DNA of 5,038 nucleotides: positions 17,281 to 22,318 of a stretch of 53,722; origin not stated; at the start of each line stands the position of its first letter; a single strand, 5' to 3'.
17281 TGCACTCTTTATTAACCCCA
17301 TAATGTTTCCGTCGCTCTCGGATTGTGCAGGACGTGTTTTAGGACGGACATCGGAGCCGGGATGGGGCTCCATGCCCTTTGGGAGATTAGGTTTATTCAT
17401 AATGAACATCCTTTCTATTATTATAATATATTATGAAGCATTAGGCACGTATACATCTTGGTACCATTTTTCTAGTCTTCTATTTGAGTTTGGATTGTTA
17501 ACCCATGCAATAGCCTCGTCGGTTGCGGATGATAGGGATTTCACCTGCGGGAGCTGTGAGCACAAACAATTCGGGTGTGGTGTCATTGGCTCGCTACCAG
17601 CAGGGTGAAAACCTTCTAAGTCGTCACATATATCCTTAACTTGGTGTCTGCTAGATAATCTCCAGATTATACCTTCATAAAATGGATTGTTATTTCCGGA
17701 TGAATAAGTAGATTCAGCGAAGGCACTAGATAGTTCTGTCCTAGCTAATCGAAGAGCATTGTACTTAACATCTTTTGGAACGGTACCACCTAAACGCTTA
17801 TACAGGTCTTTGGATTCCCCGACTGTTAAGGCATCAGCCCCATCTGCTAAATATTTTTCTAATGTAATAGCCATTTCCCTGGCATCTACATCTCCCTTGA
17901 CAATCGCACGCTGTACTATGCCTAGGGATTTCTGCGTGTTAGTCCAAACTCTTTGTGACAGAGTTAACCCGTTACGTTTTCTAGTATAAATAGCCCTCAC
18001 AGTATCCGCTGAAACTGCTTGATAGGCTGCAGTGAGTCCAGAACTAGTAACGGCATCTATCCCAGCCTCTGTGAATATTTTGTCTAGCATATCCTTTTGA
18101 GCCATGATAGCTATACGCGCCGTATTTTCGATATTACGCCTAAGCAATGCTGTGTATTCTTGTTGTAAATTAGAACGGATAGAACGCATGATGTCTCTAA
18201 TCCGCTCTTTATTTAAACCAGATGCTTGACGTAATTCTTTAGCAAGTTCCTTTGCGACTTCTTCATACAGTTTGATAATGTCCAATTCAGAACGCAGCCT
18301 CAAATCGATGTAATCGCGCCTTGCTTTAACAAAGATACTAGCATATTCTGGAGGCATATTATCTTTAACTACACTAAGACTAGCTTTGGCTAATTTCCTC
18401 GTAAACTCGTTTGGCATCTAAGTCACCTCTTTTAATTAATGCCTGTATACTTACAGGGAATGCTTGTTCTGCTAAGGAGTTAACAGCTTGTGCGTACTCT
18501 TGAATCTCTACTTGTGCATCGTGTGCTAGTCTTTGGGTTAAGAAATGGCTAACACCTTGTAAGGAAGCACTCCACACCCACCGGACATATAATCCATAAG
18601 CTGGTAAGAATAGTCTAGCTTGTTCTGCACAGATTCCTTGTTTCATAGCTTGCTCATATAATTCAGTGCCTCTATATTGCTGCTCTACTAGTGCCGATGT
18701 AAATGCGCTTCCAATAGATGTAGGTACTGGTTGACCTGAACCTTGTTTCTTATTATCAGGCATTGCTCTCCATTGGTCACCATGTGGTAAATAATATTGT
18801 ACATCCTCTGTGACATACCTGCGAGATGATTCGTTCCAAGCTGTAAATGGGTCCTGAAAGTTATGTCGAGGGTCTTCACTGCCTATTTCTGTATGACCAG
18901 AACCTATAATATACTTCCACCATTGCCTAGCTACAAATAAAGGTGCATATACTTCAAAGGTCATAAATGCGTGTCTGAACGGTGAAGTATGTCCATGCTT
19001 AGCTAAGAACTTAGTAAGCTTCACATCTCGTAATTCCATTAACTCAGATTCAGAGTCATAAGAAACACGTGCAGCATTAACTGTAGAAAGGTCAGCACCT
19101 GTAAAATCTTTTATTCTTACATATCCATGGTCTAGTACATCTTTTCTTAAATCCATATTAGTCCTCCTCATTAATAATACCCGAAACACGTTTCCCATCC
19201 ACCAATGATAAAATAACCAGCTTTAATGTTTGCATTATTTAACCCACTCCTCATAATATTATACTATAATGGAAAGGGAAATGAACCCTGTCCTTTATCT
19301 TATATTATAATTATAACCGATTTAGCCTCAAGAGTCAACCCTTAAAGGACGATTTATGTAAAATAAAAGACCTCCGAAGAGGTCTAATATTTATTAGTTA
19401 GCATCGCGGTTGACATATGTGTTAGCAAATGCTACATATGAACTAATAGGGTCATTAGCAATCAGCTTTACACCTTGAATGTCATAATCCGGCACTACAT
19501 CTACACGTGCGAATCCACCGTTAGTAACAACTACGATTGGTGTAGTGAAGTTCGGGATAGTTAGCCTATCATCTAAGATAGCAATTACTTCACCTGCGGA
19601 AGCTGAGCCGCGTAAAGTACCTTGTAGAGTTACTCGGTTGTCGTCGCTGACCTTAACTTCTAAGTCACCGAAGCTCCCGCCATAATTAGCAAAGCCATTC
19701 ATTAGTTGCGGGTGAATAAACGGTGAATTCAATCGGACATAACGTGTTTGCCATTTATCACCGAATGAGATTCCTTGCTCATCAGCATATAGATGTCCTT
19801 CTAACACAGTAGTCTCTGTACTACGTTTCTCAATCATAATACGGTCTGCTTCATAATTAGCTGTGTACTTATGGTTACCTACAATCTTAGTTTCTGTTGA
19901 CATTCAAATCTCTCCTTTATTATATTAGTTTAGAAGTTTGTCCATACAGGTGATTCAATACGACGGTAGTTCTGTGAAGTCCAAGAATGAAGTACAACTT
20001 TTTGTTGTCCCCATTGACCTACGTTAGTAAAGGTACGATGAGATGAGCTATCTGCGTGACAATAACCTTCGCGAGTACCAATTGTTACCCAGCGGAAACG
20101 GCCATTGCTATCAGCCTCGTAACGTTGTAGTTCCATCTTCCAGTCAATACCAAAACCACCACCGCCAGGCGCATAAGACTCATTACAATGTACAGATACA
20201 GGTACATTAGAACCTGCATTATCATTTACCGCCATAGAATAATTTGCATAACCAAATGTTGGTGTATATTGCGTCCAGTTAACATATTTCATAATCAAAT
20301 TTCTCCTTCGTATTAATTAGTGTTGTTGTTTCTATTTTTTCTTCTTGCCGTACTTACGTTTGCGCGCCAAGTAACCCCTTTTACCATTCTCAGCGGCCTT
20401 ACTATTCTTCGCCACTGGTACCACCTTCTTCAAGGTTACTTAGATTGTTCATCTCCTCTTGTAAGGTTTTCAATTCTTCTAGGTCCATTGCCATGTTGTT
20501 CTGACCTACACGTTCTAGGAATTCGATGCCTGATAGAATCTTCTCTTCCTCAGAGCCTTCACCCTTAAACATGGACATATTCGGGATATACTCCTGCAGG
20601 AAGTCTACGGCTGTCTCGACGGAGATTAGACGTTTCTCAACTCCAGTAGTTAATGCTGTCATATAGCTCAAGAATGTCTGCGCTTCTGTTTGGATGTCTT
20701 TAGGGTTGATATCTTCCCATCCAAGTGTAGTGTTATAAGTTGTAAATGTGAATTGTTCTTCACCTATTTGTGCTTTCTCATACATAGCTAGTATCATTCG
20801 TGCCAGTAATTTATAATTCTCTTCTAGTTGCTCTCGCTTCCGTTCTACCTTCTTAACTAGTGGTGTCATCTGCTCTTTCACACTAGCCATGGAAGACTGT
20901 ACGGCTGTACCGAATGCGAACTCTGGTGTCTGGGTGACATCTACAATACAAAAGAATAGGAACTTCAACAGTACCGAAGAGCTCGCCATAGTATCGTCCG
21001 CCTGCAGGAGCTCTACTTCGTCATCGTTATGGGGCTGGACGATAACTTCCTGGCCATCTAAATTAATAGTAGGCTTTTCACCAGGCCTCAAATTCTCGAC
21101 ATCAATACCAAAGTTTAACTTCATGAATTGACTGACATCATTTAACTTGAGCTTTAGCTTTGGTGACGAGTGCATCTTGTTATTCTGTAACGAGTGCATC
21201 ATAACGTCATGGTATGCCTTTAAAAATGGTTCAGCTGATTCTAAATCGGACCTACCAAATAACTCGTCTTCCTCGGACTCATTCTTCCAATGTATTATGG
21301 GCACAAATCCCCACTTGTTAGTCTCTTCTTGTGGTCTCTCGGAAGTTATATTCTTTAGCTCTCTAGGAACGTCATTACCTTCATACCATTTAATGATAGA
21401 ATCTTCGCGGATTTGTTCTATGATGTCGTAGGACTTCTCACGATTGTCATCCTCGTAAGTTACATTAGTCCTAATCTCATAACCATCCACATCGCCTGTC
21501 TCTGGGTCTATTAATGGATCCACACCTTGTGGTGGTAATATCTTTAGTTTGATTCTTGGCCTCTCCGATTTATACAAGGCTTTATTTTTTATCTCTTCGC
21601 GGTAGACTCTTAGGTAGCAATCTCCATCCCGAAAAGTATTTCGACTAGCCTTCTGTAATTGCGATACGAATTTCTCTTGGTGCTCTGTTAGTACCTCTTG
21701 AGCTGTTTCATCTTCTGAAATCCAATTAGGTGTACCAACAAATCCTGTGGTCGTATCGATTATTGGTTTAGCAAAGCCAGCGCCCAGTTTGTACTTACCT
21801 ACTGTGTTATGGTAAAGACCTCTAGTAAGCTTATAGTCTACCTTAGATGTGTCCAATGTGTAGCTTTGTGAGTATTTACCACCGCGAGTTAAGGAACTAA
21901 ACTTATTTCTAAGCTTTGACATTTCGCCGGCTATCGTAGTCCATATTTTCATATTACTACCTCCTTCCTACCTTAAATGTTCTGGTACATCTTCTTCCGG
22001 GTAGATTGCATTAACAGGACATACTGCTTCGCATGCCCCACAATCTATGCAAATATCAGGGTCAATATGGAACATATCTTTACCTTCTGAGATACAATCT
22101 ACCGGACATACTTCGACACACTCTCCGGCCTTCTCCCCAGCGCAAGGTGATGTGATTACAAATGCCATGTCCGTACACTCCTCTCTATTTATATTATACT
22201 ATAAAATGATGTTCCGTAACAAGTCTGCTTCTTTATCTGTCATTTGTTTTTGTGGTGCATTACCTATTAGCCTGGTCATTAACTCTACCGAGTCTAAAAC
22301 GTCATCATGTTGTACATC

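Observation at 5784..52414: Strand-oriented, over-represented 12-mer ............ scattered around the genome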

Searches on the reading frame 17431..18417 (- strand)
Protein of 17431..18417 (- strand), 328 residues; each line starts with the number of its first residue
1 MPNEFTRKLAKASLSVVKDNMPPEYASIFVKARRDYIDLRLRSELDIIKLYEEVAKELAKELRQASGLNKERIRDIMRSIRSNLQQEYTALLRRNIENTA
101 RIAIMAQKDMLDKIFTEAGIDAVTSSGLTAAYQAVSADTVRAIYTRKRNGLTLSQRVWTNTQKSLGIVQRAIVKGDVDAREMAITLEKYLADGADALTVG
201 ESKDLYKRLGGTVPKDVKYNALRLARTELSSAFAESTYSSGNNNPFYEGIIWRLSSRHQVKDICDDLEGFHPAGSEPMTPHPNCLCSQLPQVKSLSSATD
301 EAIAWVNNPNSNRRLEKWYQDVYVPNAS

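Call 82: search_protein_families(library=phrogs, proteins=[window:17431-18417:-], max_evalue=0.001)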
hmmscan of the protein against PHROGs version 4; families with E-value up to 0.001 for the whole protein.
window:17431-18417:- (328 aa): 12 families
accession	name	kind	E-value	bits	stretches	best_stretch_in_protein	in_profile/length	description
phrog_1657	-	head and packaging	1.8e-69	235.7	1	24-323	14-330/337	head morphogenesis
phrog_4728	-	head and packaging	8.6e-20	72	1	48-326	65-329/591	head morphogenesis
phrog_21401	-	tail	9.8e-20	71.5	1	24-321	3-304/566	pilot protein for DNA ejection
phrog_115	-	head and packaging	2.7e-19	70.8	1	86-320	120-349/665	minor head protein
phrog_16625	-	moron, auxiliary metabolic gene and host takeover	1.8e-14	54.1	1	210-292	231-313/869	Bxa ADP-ribosyl transferase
phrog_595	-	head and packaging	2.3e-13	51.3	1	46-320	66-328/513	head maturation protease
phrog_7625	-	head and packaging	2.7e-13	50.6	1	55-298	45-255/504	head morphogenesis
phrog_35295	-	unknown function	1e-12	48.6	1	74-293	66-305/794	-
phrog_17987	-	head and packaging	1.8e-11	44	1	60-291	62-278/856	head maturation protease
phrog_25879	-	head and packaging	1.2e-09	39.3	1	139-287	8-144/173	head morphogenesis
phrog_2841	-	head and packaging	6.5e-07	29.7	1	101-300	131-315/525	minor head protein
phrog_2468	-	head and packaging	1.9e-06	28.6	1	48-269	41-233/303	head morphogenesis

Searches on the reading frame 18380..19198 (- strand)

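Call 82: search_protein_families(library=phrogs, proteins=[window:18380-19198:-], max_evalue=0.001)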
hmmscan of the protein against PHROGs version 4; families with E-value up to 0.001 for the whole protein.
window:18380-19198:- (272 aa): 5 families
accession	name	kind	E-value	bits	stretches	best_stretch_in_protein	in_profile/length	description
phrog_85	-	DNA, RNA and nucleotide metabolism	1.5e-54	186.8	1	31-260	377-589/866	thymidylate synthase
phrog_10644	-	DNA, RNA and nucleotide metabolism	3.5e-14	54.2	1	119-255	21-155/160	thymidylate synthase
phrog_28804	-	DNA, RNA and nucleotide metabolism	3.9e-10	41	1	186-256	18-87/91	thymidylate synthase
phrog_26005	-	unknown function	4e-07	30.8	1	29-79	14-65/310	-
phrog_23580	-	DNA, RNA and nucleotide metabolism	7.6e-06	26.9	1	35-83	11-66/178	thymidylate synthase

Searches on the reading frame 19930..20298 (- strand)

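Call 81: search_protein_families(library=phrogs, proteins=[window:19930-20298:-], max_evalue=0.001)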
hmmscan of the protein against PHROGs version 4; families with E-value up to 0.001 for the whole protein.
window:19930-20298:- (122 aa): 1 family
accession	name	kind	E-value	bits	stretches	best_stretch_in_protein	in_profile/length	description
phrog_24885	-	unknown function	7e-11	43.2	1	15-105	17-102/121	-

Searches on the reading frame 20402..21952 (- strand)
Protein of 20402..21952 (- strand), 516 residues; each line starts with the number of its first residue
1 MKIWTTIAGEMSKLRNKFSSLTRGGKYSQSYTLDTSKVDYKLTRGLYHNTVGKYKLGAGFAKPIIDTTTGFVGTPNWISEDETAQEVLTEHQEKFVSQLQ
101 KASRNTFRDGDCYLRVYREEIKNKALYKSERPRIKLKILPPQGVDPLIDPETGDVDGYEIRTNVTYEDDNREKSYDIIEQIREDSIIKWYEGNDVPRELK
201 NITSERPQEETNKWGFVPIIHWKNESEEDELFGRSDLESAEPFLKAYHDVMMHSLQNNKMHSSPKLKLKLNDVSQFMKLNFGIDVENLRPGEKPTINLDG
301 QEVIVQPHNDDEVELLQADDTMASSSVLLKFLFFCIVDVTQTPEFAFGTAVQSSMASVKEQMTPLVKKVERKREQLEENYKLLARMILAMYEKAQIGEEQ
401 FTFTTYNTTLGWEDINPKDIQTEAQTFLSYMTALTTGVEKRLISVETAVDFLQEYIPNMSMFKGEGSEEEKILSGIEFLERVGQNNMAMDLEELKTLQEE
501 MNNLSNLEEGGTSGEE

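Call 16: search_protein_families(library=phrogs, proteins=[window:20402-21952:-])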
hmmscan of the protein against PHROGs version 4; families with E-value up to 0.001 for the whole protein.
window:20402-21952:- (516 aa): 2 families
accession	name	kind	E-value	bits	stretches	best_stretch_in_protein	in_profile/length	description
phrog_64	-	head and packaging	2.2e-43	149.5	1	50-456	118-482/547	portal protein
phrog_104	-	head and packaging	3.7e-08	33.5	1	110-402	146-409/550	portal protein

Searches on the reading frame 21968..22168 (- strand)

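Call 81: search_protein_families(library=phrogs, proteins=[window:21968-22168:-], max_evalue=0.001)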
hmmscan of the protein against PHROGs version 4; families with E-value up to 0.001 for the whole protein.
window:21968-22168:- (66 aa): 2 families
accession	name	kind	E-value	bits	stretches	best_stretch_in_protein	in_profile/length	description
phrog_8732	-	unknown function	2.9e-20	73.8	1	1-65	1-65/107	-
phrog_16249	-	moron, auxiliary metabolic gene and host takeover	0.00016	22.5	1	8-55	66-114/208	ferredoxin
